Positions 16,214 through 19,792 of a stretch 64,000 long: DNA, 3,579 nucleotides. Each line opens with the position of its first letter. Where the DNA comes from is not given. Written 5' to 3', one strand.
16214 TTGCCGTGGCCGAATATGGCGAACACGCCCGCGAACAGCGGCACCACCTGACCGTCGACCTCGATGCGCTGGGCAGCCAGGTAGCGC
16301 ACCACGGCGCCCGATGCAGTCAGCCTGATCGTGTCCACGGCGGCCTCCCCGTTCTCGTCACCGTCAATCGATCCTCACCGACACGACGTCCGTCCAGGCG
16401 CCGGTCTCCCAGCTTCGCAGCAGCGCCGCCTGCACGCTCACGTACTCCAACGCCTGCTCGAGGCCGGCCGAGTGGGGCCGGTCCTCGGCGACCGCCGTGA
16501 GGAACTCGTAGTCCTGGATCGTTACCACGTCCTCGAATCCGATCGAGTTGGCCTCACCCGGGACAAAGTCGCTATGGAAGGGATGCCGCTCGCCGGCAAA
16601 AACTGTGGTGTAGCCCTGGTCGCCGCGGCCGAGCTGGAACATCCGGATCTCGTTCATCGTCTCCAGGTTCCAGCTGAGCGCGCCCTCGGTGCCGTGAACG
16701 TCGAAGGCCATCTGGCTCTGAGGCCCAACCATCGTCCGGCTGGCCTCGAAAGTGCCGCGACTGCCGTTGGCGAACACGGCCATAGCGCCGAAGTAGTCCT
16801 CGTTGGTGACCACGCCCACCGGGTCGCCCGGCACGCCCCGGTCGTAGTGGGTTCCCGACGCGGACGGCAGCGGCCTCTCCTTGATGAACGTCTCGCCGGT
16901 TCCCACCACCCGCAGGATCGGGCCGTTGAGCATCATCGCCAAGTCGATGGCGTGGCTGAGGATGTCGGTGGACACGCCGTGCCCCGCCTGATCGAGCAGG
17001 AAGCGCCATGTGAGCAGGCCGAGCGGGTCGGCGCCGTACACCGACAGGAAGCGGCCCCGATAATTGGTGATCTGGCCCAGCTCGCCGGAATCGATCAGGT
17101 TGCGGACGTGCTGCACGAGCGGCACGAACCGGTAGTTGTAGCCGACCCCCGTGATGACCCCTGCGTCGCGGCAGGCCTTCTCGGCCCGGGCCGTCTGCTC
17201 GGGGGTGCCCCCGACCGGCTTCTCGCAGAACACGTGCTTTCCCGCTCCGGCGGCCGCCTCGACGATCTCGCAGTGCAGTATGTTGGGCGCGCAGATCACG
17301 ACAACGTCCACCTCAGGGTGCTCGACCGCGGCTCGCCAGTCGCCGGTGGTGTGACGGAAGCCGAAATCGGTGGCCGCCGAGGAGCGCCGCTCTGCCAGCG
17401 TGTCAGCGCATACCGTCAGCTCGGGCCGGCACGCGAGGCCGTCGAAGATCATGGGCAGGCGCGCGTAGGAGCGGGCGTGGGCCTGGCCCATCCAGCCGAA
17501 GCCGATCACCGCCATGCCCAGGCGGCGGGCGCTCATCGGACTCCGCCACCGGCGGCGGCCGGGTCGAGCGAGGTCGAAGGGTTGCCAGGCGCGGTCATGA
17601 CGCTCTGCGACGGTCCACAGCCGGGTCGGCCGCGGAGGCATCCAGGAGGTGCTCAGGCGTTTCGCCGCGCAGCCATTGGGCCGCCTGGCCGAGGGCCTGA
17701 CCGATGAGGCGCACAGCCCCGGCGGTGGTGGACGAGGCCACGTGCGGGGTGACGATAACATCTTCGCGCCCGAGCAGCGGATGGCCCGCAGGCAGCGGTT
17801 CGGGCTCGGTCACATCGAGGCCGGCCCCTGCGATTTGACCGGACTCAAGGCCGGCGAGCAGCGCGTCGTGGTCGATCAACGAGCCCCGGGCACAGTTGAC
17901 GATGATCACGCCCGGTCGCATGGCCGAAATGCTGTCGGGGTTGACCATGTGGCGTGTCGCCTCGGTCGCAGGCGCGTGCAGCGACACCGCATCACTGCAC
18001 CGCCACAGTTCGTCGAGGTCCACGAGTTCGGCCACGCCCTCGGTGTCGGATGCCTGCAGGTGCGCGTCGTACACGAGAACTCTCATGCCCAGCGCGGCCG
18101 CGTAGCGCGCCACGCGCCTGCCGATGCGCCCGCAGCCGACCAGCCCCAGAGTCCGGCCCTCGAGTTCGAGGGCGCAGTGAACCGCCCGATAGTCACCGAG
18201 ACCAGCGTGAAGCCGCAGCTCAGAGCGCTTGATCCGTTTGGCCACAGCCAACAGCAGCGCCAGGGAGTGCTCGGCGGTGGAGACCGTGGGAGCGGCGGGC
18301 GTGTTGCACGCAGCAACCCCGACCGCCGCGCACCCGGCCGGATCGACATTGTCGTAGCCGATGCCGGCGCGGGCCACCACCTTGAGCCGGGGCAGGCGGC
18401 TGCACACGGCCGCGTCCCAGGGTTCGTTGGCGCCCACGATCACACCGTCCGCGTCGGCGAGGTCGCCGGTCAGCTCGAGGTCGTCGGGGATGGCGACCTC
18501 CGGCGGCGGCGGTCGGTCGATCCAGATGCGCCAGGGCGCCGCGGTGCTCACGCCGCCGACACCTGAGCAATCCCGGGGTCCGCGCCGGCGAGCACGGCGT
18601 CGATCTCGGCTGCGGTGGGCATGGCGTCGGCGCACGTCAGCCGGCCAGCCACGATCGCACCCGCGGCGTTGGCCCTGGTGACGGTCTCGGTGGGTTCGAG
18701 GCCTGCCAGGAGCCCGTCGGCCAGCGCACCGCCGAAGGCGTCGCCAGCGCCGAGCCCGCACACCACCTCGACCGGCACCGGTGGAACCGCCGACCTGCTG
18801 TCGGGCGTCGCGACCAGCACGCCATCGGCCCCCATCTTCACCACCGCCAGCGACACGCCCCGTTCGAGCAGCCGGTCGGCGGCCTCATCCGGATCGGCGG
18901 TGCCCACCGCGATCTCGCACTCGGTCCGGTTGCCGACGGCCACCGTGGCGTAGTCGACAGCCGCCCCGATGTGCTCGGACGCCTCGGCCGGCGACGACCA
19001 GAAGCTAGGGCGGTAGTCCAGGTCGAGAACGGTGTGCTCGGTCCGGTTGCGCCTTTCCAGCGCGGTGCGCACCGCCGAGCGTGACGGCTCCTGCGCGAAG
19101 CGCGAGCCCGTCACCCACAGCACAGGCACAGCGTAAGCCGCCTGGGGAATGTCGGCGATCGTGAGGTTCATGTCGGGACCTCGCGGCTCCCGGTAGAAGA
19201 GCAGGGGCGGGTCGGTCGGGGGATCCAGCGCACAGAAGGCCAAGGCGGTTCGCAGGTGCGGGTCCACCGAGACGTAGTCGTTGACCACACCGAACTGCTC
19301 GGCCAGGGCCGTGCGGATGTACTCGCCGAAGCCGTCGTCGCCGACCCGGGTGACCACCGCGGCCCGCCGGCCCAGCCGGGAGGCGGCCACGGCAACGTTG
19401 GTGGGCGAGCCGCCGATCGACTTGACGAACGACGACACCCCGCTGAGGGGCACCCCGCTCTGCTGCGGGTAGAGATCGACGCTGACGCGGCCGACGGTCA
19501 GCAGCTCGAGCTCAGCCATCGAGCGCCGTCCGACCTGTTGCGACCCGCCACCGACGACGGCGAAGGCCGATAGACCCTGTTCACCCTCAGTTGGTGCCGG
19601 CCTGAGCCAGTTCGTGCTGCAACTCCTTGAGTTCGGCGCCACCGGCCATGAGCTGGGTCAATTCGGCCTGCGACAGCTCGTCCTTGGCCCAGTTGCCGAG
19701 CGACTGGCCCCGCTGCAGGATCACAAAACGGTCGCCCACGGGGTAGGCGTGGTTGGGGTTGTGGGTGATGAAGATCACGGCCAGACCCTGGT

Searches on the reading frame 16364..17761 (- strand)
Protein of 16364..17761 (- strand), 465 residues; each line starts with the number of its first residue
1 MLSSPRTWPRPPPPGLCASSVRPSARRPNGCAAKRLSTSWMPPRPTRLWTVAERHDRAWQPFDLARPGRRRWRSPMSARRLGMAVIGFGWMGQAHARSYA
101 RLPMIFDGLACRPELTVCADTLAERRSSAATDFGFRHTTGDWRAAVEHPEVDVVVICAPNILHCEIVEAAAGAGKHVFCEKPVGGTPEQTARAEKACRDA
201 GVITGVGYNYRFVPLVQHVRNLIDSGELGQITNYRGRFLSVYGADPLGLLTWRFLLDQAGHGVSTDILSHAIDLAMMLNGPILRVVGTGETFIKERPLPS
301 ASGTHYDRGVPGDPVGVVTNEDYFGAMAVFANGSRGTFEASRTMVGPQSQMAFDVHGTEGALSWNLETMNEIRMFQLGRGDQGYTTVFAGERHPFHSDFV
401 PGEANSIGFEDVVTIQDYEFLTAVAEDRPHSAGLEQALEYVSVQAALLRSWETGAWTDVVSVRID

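Call 9: search_protein_families(library=pfam, proteins=[window:16364-17761:-], max_evalue=0.001)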
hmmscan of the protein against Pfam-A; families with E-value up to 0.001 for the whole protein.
window:16364-17761:- (465 aa): 4 families
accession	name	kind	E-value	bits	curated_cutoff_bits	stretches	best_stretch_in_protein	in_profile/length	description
PF22725.1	GFO_IDH_MocA_C3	-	3.6e-23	82.3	27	1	216-362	1-123/124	GFO/IDH/MocA C-terminal domain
PF01408.29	GFO_IDH_MocA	-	3e-21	76.7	24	1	83-208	3-120/120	Oxidoreductase family, NAD-binding Rossmann fold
PF02894.22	GFO_IDH_MocA_C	-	1.5e-13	51.5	22.9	1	220-457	1-216/218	Oxidoreductase family, C-terminal alpha/beta domain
PF03435.24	Sacchrp_dh_NADP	-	8.9e-05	23.3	25.1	1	84-198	2-122/129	Saccharopine dehydrogenase NADP binding domain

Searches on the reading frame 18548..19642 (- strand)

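Call 9: search_protein_families(library=pfam, proteins=[window:18548-19642:-], max_evalue=0.001)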
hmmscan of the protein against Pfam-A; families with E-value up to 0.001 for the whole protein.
window:18548-19642:- (364 aa): 1 family
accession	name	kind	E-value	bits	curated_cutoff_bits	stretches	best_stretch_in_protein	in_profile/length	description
PF00294.29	PfkB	-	3.9e-49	168.1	25.8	1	47-343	4-301/302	pfkB family carbohydrate kinase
